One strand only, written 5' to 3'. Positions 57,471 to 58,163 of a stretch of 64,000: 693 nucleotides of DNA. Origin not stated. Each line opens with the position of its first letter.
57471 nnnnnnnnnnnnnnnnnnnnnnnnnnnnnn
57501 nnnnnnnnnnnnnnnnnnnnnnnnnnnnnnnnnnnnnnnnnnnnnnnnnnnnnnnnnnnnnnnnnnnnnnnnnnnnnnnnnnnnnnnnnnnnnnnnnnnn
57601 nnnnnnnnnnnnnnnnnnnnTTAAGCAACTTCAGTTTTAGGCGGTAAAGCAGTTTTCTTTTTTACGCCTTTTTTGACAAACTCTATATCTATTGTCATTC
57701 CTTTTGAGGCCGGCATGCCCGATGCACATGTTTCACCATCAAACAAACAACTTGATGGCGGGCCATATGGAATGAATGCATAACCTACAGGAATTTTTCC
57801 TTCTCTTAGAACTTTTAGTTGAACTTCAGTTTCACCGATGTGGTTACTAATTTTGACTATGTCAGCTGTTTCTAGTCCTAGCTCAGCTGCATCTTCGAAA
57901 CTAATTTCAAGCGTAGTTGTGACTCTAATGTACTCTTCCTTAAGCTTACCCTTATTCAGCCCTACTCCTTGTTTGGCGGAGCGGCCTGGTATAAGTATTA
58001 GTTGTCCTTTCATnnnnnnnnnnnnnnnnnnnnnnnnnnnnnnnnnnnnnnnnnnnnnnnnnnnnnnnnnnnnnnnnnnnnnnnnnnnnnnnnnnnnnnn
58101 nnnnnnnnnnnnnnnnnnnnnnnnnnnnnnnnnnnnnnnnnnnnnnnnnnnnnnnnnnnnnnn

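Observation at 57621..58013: Stand-alone FwdD-like gene leading the operon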

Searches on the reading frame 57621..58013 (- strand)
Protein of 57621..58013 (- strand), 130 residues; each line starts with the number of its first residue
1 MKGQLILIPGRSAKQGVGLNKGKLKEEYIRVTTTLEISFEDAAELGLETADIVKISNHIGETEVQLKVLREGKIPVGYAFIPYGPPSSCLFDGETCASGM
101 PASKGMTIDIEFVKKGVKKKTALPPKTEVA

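Call 3: search_protein_families(library=pfam, proteins=[window:57621-58013:-], max_evalue=0.01)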
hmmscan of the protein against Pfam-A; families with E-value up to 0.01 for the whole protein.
window:57621-58013:- (130 aa): 1 family
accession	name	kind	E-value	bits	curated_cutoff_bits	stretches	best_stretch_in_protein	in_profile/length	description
PF01568.27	Molydop_binding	-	2.8e-10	40.6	26.8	1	5-90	1-83/110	Molydopterin dinucleotide binding domain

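Call 4: search_protein_families(library=ncbifam, proteins=[window:57621-58013:-], max_evalue=0.01)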
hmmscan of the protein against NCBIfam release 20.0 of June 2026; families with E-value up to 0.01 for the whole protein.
window:57621-58013:- (130 aa): 2 families
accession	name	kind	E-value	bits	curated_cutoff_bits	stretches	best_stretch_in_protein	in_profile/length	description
NF042908.1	FMD_DH_FwdD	exception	5e-15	55.7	175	1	5-122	3-120/129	tungsten-dependent formylmethanofuran dehydrogenase subunit FwdD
TIGR01591.1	Fdh-alpha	equivalog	0.0022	16.2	666.25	1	32-74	592-634/672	formate dehydrogenase subunit alpha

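Call 5: search_solved_structures(query=window:57621-58013:-, max_evalue=1, show_alignments=3)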
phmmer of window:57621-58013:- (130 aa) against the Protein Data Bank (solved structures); distinct sequences matched with E-value up to 1: 24.
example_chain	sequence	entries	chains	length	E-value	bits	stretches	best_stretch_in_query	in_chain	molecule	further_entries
2ki8_A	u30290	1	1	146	6.1e-14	55.3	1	6-113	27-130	Tungsten formylmethanofuran dehydrogenase, subunit D (FwdD-2)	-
8rja_D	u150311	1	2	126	9.3e-12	48.3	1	1-111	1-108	Formylmethanofuran dehydrogenase subunit D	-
9sfi_S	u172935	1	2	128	1.4e-08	38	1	6-112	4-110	Formylmethanofuran dehydrogenase subunit D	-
5t5i_D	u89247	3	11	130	3.7e-07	33.4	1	5-110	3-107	Tungsten formylmethanofuran dehydrogenase subunit fwdD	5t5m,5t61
7bkb_J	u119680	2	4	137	4.7e-06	29.8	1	4-123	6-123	Formylmethanofuran dehydrogenase, subunit D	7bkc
9sw6_K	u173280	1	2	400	0.0069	19.6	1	9-116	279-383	Molybdenum-containing formylmethanofuran dehydrogenase 1 subunit C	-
5nqd_A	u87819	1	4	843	0.14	15.3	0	35-66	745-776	AroA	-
8ed4_A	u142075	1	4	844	0.15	15.3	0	35-66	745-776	AroA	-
4aay_A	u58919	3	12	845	0.15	15.3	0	35-66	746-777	AROA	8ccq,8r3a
8whh_E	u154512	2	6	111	0.17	15.1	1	42-72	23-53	CLIP1 protein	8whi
8zf0_C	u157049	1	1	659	0.32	14.2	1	55-126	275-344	Lipase-like PAD4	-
2yd6_A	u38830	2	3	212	0.38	14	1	55-94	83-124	PTPRD PROTEIN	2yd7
4v61_BN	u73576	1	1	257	0.46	13.7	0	18-75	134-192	Ribosomal Protein L15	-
9pxt_A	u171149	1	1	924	0.54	13.5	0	36-86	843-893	Periplasmic nitrate reductase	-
5xnp_D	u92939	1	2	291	0.58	13.4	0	55-93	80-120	Receptor-type tyrosine-protein phosphatase delta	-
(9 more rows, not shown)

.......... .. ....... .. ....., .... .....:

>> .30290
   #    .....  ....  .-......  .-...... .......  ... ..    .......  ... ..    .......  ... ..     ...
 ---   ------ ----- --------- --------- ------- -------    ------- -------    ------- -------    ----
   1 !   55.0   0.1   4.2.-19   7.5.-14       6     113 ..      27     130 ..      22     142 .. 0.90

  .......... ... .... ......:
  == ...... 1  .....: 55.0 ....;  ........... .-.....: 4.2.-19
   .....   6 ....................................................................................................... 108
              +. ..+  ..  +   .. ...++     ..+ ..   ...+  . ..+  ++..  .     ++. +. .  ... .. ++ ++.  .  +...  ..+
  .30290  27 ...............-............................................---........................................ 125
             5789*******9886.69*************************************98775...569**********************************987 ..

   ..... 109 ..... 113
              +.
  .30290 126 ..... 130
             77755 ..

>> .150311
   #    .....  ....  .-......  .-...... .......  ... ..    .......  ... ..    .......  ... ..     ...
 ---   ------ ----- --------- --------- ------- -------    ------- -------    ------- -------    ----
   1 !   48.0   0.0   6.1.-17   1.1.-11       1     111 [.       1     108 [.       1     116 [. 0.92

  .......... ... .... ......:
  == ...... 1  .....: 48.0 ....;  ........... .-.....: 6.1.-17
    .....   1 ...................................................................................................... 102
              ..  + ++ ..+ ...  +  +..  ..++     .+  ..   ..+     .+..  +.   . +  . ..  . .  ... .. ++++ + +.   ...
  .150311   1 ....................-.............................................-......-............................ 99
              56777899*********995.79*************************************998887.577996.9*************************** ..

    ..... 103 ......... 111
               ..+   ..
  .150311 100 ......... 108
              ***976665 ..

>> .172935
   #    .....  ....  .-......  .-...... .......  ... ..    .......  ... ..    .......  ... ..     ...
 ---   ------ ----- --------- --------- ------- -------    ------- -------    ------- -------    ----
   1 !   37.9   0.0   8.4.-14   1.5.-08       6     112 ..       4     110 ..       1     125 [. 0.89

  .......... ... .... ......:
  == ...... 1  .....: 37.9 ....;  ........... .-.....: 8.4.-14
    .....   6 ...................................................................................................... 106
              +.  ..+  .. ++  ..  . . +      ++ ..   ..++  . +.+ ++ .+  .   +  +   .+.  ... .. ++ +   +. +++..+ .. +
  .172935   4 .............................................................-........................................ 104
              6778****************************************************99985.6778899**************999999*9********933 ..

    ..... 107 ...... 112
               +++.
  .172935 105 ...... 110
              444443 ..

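Call 6: find_homologous_proteins(query=window:57621-58013:-, max_evalue=0.001)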
Query window:57621-58013:- (130 aa): 112 proteins with E <= 0.001 among 119 candidates.
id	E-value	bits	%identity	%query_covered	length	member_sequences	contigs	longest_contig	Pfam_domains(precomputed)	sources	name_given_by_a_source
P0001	1.5e-77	275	99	100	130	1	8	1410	PF01568.28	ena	-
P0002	2.7e-77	275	99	100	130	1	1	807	PF01568.28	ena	-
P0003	6.1e-77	273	98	100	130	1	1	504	PF01568.28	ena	-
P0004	2.0e-75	269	95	100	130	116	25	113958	PF01568.28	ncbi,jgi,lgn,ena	jgi:formylmethanofuran dehydrogenase subunit D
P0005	1.2e-72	260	93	99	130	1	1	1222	PF01568.28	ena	-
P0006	5.9e-72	257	89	100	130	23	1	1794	PF01568.28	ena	-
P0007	1.1e-70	253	88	100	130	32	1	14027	PF01568.28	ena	-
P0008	1.1e-69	250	88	100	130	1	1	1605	PF01568.28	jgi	-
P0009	2.1e-68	246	85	100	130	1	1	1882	PF01568.28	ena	-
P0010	2.4e-68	246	87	100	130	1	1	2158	PF01568.28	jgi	-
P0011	2.5e-68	246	86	100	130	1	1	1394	PF01568.28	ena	-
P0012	2.7e-68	246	87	100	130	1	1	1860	PF01568.28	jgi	-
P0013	2.7e-68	245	87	100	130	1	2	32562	PF01568.28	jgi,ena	jgi:formylmethanofuran dehydrogenase subunit D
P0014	3.2e-68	245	87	100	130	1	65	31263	PF01568.28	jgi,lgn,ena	jgi:formylmethanofuran dehydrogenase subunit D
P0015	3.5e-68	245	87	100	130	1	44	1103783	PF01568.28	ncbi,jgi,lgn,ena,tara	jgi:formylmethanofuran dehydrogenase subunit D|tara:strand:- start:133 stop:525 length:393 start_cod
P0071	4.9e-28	115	54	85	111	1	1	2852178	PF01568.28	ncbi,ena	-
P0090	1.4e-26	111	52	84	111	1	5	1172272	PF01568.28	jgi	jgi:formylmethanofuran dehydrogenase subunit D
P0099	1.8e-25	107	53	83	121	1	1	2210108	PF01568.28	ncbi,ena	-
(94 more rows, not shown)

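Call 11: find_encoding_contigs(protein=P0015, flank=10000, max_places=3)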
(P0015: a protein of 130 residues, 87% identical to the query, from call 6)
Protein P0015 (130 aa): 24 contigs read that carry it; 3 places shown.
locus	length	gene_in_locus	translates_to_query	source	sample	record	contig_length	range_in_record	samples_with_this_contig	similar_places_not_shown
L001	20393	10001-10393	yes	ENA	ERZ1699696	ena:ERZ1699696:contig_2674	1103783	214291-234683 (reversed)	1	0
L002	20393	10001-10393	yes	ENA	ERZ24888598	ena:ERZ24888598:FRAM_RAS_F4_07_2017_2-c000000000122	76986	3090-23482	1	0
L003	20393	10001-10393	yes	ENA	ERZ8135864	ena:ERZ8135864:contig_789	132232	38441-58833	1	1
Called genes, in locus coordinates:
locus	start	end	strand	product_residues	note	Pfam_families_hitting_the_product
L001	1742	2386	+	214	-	PF01786:AOX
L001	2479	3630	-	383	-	PF04244:DPRP, PF03441:FAD_binding_7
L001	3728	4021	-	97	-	PF04244:DPRP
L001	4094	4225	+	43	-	-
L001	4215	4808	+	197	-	PF00753:Lactamase_B, PF16123:HAGH_C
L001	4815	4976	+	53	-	-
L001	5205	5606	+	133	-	-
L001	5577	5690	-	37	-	PF00639:Rotamase (weak), PF13616:Rotamase_3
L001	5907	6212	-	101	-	PF04358:DsrC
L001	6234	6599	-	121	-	PF00462:Glutaredoxin, PF13417:GST_N_3, PF13409:GST_N_2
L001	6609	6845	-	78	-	PF20974:tRNA-synt_1c_C2 (weak)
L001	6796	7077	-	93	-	PF03950:tRNA-synt_1c_C, PF20974:tRNA-synt_1c_C2 (weak)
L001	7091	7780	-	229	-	PF00749:tRNA-synt_1c, PF03950:tRNA-synt_1c_C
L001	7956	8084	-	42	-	PF00749:tRNA-synt_1c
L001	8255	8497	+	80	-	-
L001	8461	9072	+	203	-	PF03099:BPL_LplA_LipB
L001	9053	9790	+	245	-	PF03309:Pan_kinase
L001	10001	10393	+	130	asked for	PF01568:Molydop_binding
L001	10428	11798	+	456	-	-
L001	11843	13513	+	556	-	PF01979:Amidohydro_1 (faint), PF07969:Amidohydro_3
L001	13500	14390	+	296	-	PF01913:FTR, PF02741:FTR_C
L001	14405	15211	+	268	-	PF01493:GXGXG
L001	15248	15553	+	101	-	PF12797:Fer4_2 (faint), PF12837:Fer4_6 (faint), PF13237:Fer4_10, PF14697:Fer4_21 (faint), PF12838:Fer4_7, PF13187:Fer4_9 (weak), PF25160:LdpA_Fe-S-bd (weak), PF00037:Fer4 (weak), +4 more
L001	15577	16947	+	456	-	PF07992:Pyr_redox_2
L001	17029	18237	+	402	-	PF00916:Sulfate_transp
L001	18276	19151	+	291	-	PF11924:IAT_beta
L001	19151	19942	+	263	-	-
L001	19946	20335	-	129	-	PF06146:PsiE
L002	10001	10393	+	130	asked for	PF01568:Molydop_binding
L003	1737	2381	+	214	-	PF01786:AOX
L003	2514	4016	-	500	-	PF04244:DPRP, PF03441:FAD_binding_7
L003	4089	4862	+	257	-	PF00753:Lactamase_B, PF16123:HAGH_C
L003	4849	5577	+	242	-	-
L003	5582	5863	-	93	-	PF00639:Rotamase, PF13616:Rotamase_3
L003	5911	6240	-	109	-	PF04358:DsrC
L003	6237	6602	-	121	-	PF00462:Glutaredoxin, PF13417:GST_N_3, PF13409:GST_N_2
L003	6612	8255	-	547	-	PF00749:tRNA-synt_1c, PF03950:tRNA-synt_1c_C, PF20974:tRNA-synt_1c_C2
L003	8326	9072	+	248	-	PF03099:BPL_LplA_LipB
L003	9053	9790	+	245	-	PF03309:Pan_kinase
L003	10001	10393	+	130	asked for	PF01568:Molydop_binding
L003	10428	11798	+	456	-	-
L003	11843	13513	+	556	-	PF01979:Amidohydro_1 (faint), PF07969:Amidohydro_3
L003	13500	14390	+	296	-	PF01913:FTR, PF02741:FTR_C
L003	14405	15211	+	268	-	PF01493:GXGXG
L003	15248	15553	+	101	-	PF12797:Fer4_2 (faint), PF12837:Fer4_6 (faint), PF13237:Fer4_10, PF14697:Fer4_21 (faint), PF12838:Fer4_7, PF13187:Fer4_9 (weak), PF25160:LdpA_Fe-S-bd (weak), PF00037:Fer4 (weak), +4 more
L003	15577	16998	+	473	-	PF07992:Pyr_redox_2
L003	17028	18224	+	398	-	PF00916:Sulfate_transp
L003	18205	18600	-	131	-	PF06146:PsiE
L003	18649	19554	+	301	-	PF05050:Methyltransf_21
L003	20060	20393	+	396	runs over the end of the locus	PF00009:GTP_EFTU, PF03144:GTP_EFTU_D2, PF03143:GTP_EFTU_D3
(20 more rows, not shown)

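Call 12: find_related_loci(query=A1, collection=genome_contigs, flank=10000)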
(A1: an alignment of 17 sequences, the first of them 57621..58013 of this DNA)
Query A1 (130 aa) in genome_contigs; peptide patterns used: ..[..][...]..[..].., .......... (x = any residue, [..] = any of these).
165 stretches matched a pattern; 147 encode a relative of the query (tblastn E <= 1e-3); the best 80 are kept; 80 distinct loci.
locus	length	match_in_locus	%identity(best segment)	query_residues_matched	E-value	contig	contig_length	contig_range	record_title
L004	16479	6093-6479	97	1-129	2e-80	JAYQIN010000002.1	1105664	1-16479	MAG: Thiothrix sp. isolate SD4487_NP_metabat_bins_2.tsv.828 contig_9353_pilon, whole genome shotgun sequence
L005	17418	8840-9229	91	1-130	1e-77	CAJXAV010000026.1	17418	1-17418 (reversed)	MAG TPA_asm: uncultured Gammaproteobacteria bacterium isolate ERR598965_bin.33_MetaBAT_v2.12.1_MAG genome assembly, cont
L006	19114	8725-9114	90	1-130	2e-77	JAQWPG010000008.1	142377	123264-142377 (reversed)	MAG: Gammaproteobacteria bacterium isolate cluster2_bin.221 k141_705459, whole genome shotgun sequence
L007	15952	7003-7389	94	1-129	2e-77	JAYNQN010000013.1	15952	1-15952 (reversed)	MAG: Gammaproteobacteria bacterium isolate 139539_COM_metabat_bins_2.tsv.028 NODE_4737_length_15952_cov_5.160408, whole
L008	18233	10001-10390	89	1-130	5e-77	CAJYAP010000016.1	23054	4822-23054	MAG TPA_asm: uncultured Gammaproteobacteria bacterium isolate ERR2098401_bin.45_MetaBAT_v2.12.1_MAG genome assembly, con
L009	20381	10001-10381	83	1-127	7e-69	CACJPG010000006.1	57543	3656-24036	uncultured Thiothrix sp. isolate AG-447-N20 genome assembly, contig: AG-447-N20_NODE_6, whole genome shotgun sequence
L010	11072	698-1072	83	1-125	5e-65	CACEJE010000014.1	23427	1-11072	uncultured Thiothrix sp. isolate AG-390-O20 genome assembly, contig: AG-390-O20_NODE_14, whole genome shotgun sequence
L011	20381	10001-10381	83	1-127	2e-64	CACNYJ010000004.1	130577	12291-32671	MAG: uncultured Thiothrix sp. isolate AH-287-I11 genome assembly, contig: AH-287-I11_NODE_4, whole genome shotgun sequen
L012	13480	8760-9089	88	1-110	2e-62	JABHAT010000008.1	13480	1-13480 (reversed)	MAG: Gammaproteobacteria bacterium isolate SI036_bin62 k141_476717, whole genome shotgun sequence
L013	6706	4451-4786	80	1-112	8e-56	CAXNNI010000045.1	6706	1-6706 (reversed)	MAG: Gammaproteobacteria bacterium isolate AH-03may19-192 genome assembly, contig: AH-03may19-C24140, whole genome shotg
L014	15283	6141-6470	65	1-110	1e-45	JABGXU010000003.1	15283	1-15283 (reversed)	MAG: Gammaproteobacteria bacterium isolate SI034_bin82 k141_388691, whole genome shotgun sequence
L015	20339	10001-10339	59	1-113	2e-37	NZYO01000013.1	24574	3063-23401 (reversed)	MAG: Gammaproteobacteria bacterium isolate NAT271 31718, whole genome shotgun sequence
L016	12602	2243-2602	57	1-123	5e-37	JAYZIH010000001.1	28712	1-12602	MAG: Pseudomonadota bacterium isolate XB_MAG231 DB_MAG231_0001, whole genome shotgun sequence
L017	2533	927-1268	55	1-114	3e-36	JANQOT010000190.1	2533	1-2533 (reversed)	MAG: Gammaproteobacteria bacterium isolate IP29b_bin.141 k99_2624741, whole genome shotgun sequence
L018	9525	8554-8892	56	1-113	5e-36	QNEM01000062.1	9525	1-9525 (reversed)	MAG: Gammaproteobacteria bacterium isolate B40_G6 B40_Guay6_scaffold_05942, whole genome shotgun sequence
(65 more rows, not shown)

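Call 34: find_encoding_contigs(protein=P0071, flank=10000, max_places=1)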
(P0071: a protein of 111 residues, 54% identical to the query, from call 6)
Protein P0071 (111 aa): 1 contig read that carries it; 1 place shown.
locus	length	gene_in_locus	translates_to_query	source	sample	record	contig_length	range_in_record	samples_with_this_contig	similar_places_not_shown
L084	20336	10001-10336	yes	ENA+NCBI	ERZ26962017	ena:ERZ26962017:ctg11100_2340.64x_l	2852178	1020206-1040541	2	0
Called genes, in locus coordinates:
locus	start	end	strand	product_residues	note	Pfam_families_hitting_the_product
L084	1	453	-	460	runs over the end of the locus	PF04715:, PF00425:Chorismate_bind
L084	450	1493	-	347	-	PF01968:Hydantoinase_A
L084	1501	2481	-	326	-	PF18301:preATP-grasp_3 (weak), PF02655:ATP-grasp_3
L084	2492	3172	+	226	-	PF00977:His_biosynth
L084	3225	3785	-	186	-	PF08714:Fae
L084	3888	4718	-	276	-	PF01874:CitG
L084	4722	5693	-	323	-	PF18030:Rimk_N (faint), PF14397:ATPgrasp_ST (faint), PF02655:ATP-grasp_3, PF08443:RimK, PF03133:TTL (faint), PF14398:ATPgrasp_YheCD (faint)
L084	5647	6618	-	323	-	PF02289:MCH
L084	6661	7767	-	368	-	PF02655:ATP-grasp_3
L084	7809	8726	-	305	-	PF09176:Mpt_N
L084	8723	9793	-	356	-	PF00288:GHMP_kinases_N, PF08544:GHMP_kinases_C (weak)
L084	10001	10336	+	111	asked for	PF01568:Molydop_binding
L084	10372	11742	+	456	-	-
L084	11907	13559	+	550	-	PF01979:Amidohydro_1 (faint), PF07969:Amidohydro_3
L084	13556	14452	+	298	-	PF01913:FTR, PF02741:FTR_C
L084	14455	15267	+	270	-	PF01493:GXGXG (faint)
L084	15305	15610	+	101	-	PF12797:Fer4_2 (faint), PF13237:Fer4_10 (weak), PF14697:Fer4_21 (faint), PF12838:Fer4_7 (weak), PF13187:Fer4_9 (faint), PF13484:Fer4_16 (faint), PF12837:Fer4_6 (weak), PF00037:Fer4 (weak)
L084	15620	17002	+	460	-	PF07992:Pyr_redox_2, PF13450:NAD_binding_8 (faint)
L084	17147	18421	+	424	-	-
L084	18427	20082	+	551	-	PF01979:Amidohydro_1 (faint), PF07969:Amidohydro_3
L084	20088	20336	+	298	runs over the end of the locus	PF01913:FTR, PF02741:FTR_C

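Call 35: find_encoding_contigs(protein=P0099, flank=10000, max_places=1)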
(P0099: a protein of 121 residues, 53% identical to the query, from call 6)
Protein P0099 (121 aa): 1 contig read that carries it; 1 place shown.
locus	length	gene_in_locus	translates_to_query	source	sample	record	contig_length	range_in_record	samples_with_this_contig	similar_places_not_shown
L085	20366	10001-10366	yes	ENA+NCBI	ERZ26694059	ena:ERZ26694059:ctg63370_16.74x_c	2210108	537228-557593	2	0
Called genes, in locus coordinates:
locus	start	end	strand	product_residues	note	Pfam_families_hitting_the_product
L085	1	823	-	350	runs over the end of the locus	PF03888:MucB_RseB, PF17131:TP_0789-like (weak), PF17188:MucB_RseB_C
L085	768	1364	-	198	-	PF03872:RseA_N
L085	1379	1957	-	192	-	PF07638:Sigma70_ECF, PF04542:Sigma70_r2, PF08281:Sigma70_r4_2, PF04545:Sigma70_r4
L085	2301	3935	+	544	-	PF00890:FAD_binding_2, PF01266:DAO, PF07992:Pyr_redox_2 (faint), PF02910:Succ_DH_flav_C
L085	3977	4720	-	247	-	PF11159:DUF2939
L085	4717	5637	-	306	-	PF14397:ATPgrasp_ST (faint), PF02655:ATP-grasp_3, PF08443:RimK, PF02955:GSH-S_ATP (faint)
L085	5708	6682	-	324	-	PF02289:MCH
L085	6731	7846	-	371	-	PF02655:ATP-grasp_3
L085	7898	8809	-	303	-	PF09176:Mpt_N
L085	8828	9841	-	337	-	PF00288:GHMP_kinases_N, PF08544:GHMP_kinases_C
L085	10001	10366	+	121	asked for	PF01568:Molydop_binding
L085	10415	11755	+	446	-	-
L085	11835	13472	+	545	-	PF01979:Amidohydro_1 (faint), PF07969:Amidohydro_3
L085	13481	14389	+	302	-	PF01913:FTR, PF02741:FTR_C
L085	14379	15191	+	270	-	PF01493:GXGXG (faint)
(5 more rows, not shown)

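Call 36: find_encoding_contigs(protein=P0090, flank=10000, max_places=1)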
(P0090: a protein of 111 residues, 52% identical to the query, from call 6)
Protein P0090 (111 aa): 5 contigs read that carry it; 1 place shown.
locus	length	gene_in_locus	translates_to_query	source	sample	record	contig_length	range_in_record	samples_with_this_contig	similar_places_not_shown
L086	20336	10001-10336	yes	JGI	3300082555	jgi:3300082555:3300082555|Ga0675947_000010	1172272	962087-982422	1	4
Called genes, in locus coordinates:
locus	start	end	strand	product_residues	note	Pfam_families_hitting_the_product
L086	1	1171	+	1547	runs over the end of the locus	PF00497:SBP_bac_3, PF09084:NMT1 (faint), PF12974:Phosphonate-bd (faint), PF00497:SBP_bac_3, PF00512:HisKA, PF02518:HATPase_c, PF00072:Response_reg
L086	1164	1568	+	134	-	PF00072:Response_reg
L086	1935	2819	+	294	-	PF00072:Response_reg, PF13188:PAS_8, PF13426:PAS_9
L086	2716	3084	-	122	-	-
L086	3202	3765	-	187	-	PF08714:Fae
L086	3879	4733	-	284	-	PF01874:CitG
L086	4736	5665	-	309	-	PF14397:ATPgrasp_ST (faint), PF02655:ATP-grasp_3, PF08443:RimK, PF02955:GSH-S_ATP (weak), PF14398:ATPgrasp_YheCD (faint)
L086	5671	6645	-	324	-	PF02289:MCH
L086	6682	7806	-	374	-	PF02655:ATP-grasp_3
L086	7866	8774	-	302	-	PF09176:Mpt_N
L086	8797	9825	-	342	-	PF00288:GHMP_kinases_N, PF08544:GHMP_kinases_C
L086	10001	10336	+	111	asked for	PF01568:Molydop_binding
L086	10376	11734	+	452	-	-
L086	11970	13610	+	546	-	PF01979:Amidohydro_1 (faint), PF07969:Amidohydro_3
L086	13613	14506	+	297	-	PF01913:FTR, PF02741:FTR_C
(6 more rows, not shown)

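Call 47: predict_structure(alignment_id=A1)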
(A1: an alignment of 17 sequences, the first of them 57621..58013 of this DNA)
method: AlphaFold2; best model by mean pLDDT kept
length: 130 residues; sequences in the alignment: 17
mean_pLDDT: 75.6   pTM: 0.68
mean pLDDT of the five models: 75.6, 72.4, 70.7, 68.4, 65.0
residues with pLDDT >= 90: 21; 70-90: 71; 50-70: 27; < 50: 11
segments of 3 or more residues with pLDDT < 50: 120-129
pLDDT, mean of each block of 10 residues (from residue 1): 81 65 71 87 89 89 90 85 76 57 73 75 46
secondary structure, 60 per line:
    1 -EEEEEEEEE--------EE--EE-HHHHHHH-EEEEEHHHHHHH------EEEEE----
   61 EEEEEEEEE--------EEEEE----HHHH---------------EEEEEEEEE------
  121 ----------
elements in order: E2-10 H26-32 E34-38 H39-45 E52-56 E61-69 E78-82 H87-90 E106-114
